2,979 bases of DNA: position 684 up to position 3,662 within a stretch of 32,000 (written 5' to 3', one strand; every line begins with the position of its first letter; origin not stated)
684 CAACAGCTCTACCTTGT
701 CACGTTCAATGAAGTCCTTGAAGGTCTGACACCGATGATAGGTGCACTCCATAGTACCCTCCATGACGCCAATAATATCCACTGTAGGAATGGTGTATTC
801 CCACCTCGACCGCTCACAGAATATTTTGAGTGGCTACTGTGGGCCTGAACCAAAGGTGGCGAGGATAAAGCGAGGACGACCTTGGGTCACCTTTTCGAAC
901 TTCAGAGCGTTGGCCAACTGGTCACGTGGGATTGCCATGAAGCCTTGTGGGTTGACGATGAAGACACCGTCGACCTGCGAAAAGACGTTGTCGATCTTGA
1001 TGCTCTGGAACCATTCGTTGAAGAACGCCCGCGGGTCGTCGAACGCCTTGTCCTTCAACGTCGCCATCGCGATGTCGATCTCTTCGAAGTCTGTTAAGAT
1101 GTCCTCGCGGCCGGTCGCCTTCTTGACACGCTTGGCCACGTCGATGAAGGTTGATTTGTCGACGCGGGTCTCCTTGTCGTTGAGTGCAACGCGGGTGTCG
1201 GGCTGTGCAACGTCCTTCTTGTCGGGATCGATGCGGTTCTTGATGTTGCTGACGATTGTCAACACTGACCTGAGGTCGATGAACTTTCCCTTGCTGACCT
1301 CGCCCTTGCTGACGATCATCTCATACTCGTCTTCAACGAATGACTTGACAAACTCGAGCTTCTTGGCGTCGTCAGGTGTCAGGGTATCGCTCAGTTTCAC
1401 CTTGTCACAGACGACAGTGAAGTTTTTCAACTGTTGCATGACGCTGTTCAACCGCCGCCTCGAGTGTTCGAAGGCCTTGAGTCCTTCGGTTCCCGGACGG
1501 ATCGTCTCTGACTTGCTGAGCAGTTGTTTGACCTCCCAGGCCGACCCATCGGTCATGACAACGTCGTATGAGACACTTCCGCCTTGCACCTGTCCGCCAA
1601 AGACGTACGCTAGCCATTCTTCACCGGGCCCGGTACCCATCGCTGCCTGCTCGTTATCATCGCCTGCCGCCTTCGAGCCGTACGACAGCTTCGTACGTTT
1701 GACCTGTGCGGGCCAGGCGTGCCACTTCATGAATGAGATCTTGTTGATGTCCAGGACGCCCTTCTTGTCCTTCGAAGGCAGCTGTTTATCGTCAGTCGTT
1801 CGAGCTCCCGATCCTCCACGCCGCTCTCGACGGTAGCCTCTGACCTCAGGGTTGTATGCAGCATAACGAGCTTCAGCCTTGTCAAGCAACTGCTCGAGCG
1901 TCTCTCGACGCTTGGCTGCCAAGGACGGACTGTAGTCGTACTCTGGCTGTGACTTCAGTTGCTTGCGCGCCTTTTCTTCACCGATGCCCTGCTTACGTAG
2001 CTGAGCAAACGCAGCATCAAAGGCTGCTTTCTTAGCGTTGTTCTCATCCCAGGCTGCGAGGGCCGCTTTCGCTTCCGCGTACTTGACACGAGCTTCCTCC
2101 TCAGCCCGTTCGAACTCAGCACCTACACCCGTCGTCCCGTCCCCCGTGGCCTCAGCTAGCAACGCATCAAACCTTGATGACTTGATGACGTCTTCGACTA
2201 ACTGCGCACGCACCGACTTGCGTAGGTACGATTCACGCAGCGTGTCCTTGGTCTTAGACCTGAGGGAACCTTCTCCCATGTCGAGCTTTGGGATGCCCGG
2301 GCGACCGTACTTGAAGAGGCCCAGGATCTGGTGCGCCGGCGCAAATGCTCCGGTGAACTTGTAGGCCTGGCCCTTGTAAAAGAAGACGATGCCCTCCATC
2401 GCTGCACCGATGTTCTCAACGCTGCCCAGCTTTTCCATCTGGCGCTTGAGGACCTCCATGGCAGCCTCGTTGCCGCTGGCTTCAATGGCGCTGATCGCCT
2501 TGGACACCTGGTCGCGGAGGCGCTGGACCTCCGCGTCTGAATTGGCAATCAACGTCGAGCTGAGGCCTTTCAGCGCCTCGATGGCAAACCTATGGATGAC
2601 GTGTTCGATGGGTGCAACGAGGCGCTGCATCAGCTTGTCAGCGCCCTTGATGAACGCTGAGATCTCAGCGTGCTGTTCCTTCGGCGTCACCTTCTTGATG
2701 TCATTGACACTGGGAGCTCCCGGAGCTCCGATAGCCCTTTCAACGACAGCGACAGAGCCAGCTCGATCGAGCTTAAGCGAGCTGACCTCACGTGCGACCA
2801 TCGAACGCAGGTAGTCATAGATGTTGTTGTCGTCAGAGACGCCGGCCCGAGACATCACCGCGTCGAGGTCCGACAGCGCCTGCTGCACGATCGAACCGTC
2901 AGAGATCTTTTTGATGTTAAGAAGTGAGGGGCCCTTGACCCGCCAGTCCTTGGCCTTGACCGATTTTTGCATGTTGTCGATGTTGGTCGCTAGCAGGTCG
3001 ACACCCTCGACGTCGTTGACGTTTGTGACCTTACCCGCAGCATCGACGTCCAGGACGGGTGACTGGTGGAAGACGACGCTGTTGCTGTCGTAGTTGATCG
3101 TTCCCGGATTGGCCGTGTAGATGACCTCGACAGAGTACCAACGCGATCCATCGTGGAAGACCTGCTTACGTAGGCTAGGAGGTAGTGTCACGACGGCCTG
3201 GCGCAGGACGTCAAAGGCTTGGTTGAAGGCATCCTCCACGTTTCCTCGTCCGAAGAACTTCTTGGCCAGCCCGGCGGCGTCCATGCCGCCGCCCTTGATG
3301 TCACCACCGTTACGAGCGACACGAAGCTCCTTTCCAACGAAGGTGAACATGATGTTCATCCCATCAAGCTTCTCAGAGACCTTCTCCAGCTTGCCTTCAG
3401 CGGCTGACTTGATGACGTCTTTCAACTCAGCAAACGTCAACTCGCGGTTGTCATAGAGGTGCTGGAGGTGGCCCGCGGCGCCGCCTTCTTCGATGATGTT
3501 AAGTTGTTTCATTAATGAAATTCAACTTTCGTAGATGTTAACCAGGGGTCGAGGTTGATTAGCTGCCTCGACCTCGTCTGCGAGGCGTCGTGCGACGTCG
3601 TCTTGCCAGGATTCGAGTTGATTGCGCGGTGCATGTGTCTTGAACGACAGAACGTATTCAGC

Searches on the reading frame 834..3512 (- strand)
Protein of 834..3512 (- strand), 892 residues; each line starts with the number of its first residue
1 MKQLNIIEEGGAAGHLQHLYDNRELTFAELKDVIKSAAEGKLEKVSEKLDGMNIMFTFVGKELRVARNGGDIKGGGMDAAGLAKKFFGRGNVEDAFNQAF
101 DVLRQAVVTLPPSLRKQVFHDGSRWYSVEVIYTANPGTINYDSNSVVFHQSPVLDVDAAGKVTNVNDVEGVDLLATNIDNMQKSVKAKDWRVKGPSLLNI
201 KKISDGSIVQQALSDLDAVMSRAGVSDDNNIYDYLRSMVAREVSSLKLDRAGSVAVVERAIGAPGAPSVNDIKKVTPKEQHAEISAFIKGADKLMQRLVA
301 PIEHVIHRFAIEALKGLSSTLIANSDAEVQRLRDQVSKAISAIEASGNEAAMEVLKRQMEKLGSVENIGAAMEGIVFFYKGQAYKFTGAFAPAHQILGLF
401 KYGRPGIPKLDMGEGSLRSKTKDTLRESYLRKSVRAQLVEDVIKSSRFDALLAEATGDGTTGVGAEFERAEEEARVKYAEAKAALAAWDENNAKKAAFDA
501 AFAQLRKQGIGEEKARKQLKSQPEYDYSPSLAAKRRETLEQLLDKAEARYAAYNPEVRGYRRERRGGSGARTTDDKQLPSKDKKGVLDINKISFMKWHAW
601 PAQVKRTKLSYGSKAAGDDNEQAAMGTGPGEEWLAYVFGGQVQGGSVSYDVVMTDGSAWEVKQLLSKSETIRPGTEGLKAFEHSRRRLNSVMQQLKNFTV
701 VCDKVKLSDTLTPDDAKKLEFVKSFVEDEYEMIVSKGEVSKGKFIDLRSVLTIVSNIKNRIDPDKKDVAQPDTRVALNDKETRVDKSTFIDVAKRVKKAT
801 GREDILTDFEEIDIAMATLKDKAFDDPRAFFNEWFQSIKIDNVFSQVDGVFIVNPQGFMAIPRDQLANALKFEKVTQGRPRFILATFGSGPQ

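Call 12: search_protein_families(library=pfam, proteins=[window:837-3512:-], max_evalue=0.001)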
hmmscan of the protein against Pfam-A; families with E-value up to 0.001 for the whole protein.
window:837-3512:- (892 aa): 0 families

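Call 42: search_dna_similar(query=window:837-3512:-, collection=phages, mode=protein, max_rows=15)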
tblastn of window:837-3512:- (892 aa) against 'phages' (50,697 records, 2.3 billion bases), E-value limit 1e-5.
Records with a match: 3; places in all: 3; records where one place covers at least 80% of the query: 0.
Best place of each record, by identity: <60% 3.
By first word of the organism name: uncultured 2; Microcystis 1.
By host as written in the record: - 2; Microcystis elabens 1.
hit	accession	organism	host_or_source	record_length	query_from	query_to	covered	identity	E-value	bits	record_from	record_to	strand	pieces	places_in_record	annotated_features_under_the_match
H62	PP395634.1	Microcystis phage Mel-JY01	Microcystis elabens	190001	5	402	45%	30.0%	8e-46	185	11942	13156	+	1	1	cytidylyltransferase like protein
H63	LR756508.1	uncultured phage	metagenomic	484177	2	404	45%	29.5%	5e-39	164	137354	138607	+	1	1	record has no annotation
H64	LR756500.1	uncultured phage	metagenomic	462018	5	402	45%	28.4%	5e-39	164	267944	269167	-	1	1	record has no annotation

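Call 43: search_protein_families(library=phrogs, proteins=[window:837-3512:-], max_evalue=0.001)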
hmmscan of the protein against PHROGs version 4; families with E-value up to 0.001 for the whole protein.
window:837-3512:- (892 aa): 0 families

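Call 64: find_encoding_contigs(protein=window:834-3512:-, flank=10000, max_places=1)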
Protein window:834-3512:- (892 aa): 9 contigs read that carry it; 1 place shown.
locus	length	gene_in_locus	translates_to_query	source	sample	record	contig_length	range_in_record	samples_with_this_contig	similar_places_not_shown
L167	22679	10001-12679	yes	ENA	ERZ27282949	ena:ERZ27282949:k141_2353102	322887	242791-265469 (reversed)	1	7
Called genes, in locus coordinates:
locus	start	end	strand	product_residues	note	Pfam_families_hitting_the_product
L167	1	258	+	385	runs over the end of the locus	PF01743:PolyA_pol, PF12627:PolyA_pol_RNAbd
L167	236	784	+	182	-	-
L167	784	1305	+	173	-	PF00383:dCMP_cyt_deam_1, PF14437:MafB19-deam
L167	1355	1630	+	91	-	-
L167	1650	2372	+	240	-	PF02777:Sod_Fe_C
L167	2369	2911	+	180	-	-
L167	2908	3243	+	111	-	-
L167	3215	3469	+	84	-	-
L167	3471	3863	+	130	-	-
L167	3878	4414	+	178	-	-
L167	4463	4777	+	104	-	-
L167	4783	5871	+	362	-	-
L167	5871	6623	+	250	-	PF00795:CN_hydrolase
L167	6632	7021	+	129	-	PF01329:Pterin_4a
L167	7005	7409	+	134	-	-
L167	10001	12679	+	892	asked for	-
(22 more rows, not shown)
